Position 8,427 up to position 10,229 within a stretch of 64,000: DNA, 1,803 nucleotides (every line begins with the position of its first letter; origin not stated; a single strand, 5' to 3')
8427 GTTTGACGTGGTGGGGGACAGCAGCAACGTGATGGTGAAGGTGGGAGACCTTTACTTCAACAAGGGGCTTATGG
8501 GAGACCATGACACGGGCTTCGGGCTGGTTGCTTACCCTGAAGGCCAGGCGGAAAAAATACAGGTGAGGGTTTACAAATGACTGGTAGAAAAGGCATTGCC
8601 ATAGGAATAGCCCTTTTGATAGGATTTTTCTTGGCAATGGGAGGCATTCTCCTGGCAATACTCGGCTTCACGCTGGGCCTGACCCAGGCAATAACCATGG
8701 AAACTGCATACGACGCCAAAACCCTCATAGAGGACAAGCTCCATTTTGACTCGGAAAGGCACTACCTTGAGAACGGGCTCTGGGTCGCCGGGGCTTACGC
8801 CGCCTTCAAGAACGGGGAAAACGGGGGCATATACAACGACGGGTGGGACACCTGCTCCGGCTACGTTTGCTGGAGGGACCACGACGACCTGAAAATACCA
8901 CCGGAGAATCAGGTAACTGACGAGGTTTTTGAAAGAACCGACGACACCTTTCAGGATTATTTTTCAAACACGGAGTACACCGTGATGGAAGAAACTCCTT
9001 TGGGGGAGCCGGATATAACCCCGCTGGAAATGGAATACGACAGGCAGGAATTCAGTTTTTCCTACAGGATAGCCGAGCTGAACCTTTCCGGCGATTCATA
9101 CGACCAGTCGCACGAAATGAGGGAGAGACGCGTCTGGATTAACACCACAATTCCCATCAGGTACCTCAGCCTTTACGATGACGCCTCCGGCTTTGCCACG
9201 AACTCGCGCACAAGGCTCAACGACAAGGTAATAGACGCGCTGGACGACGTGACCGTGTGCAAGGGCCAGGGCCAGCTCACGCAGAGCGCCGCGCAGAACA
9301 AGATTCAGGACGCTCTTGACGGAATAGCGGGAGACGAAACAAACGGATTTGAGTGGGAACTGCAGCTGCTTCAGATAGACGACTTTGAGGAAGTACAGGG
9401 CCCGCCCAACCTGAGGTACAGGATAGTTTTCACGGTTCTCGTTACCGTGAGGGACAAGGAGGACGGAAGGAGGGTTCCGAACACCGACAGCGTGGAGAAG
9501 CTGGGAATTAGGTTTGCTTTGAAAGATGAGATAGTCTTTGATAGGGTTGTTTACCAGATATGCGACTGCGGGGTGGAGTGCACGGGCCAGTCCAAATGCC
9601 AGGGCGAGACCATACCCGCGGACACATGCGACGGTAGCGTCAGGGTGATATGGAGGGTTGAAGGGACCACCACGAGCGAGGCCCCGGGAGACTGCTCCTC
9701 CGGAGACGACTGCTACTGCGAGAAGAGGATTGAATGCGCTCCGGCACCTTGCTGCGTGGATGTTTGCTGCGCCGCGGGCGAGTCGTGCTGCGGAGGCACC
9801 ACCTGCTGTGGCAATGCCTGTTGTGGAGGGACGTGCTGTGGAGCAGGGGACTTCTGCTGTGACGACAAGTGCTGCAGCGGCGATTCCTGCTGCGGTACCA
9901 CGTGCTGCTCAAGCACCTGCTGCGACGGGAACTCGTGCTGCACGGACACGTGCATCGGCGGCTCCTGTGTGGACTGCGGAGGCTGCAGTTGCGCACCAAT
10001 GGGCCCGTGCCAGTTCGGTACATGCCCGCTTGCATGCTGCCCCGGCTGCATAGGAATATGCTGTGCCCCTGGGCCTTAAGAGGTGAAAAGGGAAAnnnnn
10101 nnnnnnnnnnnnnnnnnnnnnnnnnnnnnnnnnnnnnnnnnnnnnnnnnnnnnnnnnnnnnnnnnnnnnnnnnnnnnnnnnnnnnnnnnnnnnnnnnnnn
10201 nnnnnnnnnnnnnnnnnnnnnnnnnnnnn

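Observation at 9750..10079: C-terminal domain made almost entirely of CC dipeptide repeats in a pilin-like secreted protein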

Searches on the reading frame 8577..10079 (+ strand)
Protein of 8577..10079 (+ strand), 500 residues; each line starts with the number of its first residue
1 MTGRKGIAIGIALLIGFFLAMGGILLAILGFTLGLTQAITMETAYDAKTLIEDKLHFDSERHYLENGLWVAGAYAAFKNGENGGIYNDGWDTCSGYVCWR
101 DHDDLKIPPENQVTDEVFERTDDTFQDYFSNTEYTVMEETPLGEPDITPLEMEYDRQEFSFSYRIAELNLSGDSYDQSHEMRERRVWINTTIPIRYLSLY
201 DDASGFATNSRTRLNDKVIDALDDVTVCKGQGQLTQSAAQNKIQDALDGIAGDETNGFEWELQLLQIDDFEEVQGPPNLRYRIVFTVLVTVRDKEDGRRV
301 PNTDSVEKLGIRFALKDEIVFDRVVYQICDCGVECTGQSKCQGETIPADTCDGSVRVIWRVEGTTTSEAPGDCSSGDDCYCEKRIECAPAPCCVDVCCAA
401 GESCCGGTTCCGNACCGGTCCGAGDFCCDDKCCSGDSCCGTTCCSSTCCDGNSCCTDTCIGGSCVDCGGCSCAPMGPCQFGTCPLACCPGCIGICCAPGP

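Call 9: search_protein_families(library=pfam, proteins=[window:8577-10079:+], max_evalue=0.01)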
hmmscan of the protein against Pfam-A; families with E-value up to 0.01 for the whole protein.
window:8577-10079:+ (500 aa): 0 families

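Call 10: search_protein_families(library=ncbifam, proteins=[window:8577-10079:+], max_evalue=0.01)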
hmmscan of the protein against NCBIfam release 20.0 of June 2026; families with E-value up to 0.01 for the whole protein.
window:8577-10079:+ (500 aa): 0 families

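Call 11: find_homologous_proteins(query=window:8577-10076:+, max_evalue=0.001)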
Query window:8577-10076:+ (500 aa): 3 proteins with E <= 0.001 among 6717 candidates.
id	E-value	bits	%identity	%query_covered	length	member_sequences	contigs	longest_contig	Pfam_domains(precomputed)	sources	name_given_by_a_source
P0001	0.0e+0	1183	100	100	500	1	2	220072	-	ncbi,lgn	-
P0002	3.8e-102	361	44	85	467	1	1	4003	-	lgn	-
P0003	6.2e-90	320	43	99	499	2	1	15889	-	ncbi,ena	-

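Call 13: list_cluster_members(proteins=[P0001, P0002, P0003])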
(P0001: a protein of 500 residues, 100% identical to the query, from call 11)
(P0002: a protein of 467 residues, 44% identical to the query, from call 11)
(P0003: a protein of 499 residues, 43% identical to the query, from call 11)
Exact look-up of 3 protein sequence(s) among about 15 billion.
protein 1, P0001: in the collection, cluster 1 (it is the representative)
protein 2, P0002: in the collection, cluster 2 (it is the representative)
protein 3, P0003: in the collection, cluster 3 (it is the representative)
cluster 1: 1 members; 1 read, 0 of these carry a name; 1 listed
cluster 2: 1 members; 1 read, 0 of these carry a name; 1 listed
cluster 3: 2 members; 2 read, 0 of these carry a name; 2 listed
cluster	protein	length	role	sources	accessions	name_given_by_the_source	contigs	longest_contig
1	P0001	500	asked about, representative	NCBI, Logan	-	-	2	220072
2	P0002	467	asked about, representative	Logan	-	-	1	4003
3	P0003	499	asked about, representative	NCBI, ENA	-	-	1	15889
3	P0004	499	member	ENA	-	-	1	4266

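Call 14: find_encoding_contigs(protein=P0001, flank=10000, max_places=4)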
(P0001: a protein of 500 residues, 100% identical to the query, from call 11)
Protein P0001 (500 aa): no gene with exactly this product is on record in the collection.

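Call 15: find_encoding_contigs(protein=P0003, flank=10000, max_places=4)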
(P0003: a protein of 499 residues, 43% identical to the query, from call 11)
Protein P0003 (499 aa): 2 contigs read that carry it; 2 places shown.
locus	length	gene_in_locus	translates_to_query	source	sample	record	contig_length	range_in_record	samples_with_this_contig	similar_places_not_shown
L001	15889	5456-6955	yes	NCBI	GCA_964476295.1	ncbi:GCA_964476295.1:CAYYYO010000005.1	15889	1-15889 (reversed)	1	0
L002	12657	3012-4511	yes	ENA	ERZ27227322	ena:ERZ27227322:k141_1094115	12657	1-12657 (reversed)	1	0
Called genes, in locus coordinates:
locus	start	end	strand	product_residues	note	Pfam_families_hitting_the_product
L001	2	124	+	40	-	?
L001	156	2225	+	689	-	-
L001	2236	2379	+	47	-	-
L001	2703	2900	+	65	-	-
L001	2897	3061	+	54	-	-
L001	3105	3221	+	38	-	-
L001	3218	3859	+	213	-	-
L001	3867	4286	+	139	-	-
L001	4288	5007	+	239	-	-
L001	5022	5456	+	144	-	-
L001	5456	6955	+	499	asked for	-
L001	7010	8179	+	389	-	-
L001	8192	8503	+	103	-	-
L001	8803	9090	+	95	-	PF01918:Alba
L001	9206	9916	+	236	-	PF10584:Proteasome_A_N, PF00227:Proteasome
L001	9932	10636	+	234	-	PF01172:SBDS_N, PF09377:SBDS_domain_II, PF20268:SBDS_C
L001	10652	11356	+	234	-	PF14382:ECR1_N (weak), PF22625:ECR1_N_2, PF00575:S1 (weak), PF21262:RRP40_S1 (weak), PF21266:S1_RRP4 (faint), PF00013:KH_1, PF15985:KH_6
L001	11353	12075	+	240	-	PF01138:RNase_PH, PF03725:RNase_PH_C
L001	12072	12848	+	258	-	PF01138:RNase_PH, PF03725:RNase_PH_C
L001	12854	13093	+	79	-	PF01780:Ribosomal_L37ae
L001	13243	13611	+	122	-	PF01920:Prefoldin_2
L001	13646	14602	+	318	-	PF01368:DHH, PF02272:DHHA1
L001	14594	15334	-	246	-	PF00149:Metallophos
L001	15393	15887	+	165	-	?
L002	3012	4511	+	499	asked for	-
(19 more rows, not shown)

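Call 16: find_encoding_contigs(protein=P0002, flank=10000, max_places=4)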
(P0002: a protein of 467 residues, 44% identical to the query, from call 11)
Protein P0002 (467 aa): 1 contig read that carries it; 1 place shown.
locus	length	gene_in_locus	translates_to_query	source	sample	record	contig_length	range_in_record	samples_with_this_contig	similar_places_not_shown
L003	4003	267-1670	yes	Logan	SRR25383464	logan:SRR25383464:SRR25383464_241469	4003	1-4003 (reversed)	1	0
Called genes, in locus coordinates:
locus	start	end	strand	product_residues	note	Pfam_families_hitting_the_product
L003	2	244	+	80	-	?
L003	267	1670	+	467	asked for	-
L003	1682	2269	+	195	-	-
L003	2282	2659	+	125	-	-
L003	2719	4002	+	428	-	?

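Call 18: find_related_loci(query=A1, collection=genome_contigs, flank=10000)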
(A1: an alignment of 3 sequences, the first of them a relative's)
Query A1 (500 aa) in genome_contigs; peptide patterns used: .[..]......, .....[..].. (x = any residue, [..] = any of these).
91 stretches matched a pattern; 2 encode a relative of the query (tblastn E <= 1e-3); 2 distinct loci.
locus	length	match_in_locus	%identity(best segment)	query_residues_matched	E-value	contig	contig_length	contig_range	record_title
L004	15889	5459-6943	43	4-496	8e-106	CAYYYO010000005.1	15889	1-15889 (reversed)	MAG TPA_asm: uncultured archaeon isolate binchicken_co256_318 genome assembly, contig: NODE_8445_length_15889_cov_5.3536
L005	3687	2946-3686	53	1-251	4e-79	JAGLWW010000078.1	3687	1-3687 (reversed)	MAG: Candidatus Aenigmatarchaeota archaeon isolate RS_12_33 ZL285.bin.33.fa_78, whole genome shotgun sequence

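Call 19: find_related_loci(query=A1, collection=metagenome_contigs, flank=10000)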
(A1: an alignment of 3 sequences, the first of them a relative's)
Query A1 (500 aa) in metagenome_contigs; peptide patterns used: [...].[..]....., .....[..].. (x = any residue, [..] = any of these).
383 stretches matched a pattern; 2 encode a relative of the query (tblastn E <= 1e-3); 2 distinct loci.
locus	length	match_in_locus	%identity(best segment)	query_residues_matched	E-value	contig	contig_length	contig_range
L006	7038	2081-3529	38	4-484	2e-92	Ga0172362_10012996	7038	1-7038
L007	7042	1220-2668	38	4-484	2e-92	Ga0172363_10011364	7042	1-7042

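Call 26: search_solved_structures(query=A1, max_evalue=10)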
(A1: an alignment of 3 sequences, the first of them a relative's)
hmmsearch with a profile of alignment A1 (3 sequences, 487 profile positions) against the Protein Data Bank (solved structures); distinct sequences matched with E-value up to 10: 1.
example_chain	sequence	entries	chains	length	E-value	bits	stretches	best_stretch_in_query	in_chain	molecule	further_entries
7u8e_H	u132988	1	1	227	0.17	13.7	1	332-429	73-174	Antibody Ab246 Fab heavy chain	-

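Call 36: predict_structure(alignment_id=A1)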
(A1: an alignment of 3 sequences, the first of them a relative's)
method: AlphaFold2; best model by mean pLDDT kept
length: 500 residues; sequences in the alignment: 3
mean_pLDDT: 38.1   pTM: 0.32
mean pLDDT of the five models: 38.1, 37.8, 36.5, 36.4, 35.6
residues with pLDDT >= 90: 0; 70-90: 45; 50-70: 63; < 50: 392
segments of 3 or more residues with pLDDT < 50: 1-7, 25-207, 228-232, 294-312, 327-500
pLDDT, mean of each block of 10 residues (from residue 1): 44 58 44 26 22 27 31 31 26 26 29 30 32 32 33 28 30 29 30 31 46 75 60 64 79 62 69 66 69 42 33 62 53 32 30 30 29 33 28 26 26 25 31 28 27 26 26 27 31 29
secondary structure, 60 per line:
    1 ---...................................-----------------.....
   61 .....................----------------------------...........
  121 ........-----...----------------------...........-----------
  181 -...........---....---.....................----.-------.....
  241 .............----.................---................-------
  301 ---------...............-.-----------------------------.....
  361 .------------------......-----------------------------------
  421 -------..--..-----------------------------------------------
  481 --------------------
elements in order: H4-38 H56-81 H110-128 E134-136 E159-169 E182-192 H196-199 H203-223 H236-253 E258-274 E278-293 E310-324 E356-361 E380-385

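Call 41: search_protein_families(library=pfam, alignment_id=A3, max_evalue=0.01)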
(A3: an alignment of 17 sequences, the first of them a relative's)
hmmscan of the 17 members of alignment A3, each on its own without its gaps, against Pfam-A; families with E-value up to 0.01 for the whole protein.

A. member 1, P0001 (500 aa): 0 families

B. families by the number of members that match (of 17 scanned): 4 families
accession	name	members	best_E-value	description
PF04885.19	Stig1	1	3.5e-12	Stigma-specific STIG1-like protein family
PF06482.17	Endostatin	1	8.3e-07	Collagenase NC10 and Endostatin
PF07588.17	DUF1554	1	1.2e-05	Protein of unknown function (DUF1554)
PF13405.12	EF-hand_6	1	0.0022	EF-hand domain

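Call 43: find_homologous_proteins(query=A3, max_evalue=0.001)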
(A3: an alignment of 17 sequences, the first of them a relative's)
Query A3 (17 sequences) (500 aa, profile of the alignment): 4 proteins with E <= 0.001 among 8000 candidates.
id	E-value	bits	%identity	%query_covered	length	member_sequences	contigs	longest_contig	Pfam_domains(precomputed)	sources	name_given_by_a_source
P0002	4.4e-148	512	44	85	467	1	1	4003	-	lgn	-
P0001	5.9e-136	472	100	100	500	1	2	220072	-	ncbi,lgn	-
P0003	2.5e-134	466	43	99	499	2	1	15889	-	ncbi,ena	-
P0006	1.6e-82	296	53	50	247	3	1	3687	-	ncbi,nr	ncbi:MAG: hypothetical protein KAT37_03560, partial [Candidatus Aenigmarchaeota archaeon]|nr:hypothe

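Call 55: predict_structure(alignment_id=A4)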
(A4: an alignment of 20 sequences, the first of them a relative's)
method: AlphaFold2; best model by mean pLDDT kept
length: 500 residues; sequences in the alignment: 20
mean_pLDDT: 76.9   pTM: 0.66
mean pLDDT of the five models: 76.9, 74.8, 74.2, 73.3, 71.0
residues with pLDDT >= 90: 235; 70-90: 129; 50-70: 34; < 50: 102
segments of 3 or more residues with pLDDT < 50: 1-6, 406-500
pLDDT, mean of each block of 10 residues (from residue 1): 50 78 77 60 70 86 94 96 94 97 96 97 90 80 81 95 86 63 87 95 97 96 93 94 97 91 98 92 98 91 90 98 94 87 90 88 89 92 87 70 51 34 31 32 33 34 30 29 32 32
secondary structure, 60 per line:
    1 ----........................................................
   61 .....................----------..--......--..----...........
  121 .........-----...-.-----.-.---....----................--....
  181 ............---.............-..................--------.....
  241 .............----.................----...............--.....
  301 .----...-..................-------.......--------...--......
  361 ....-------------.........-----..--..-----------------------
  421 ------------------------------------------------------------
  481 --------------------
elements in order: H5-81 E96-101 H110-129 E135-137 E151-154 E159-174 E177-192 H196-208 H210-223 E224-227 H236-253 E258-274 E279-293 E299-301 E306-308 E310-327 E335-341 E350-352 E355-364 E378-386
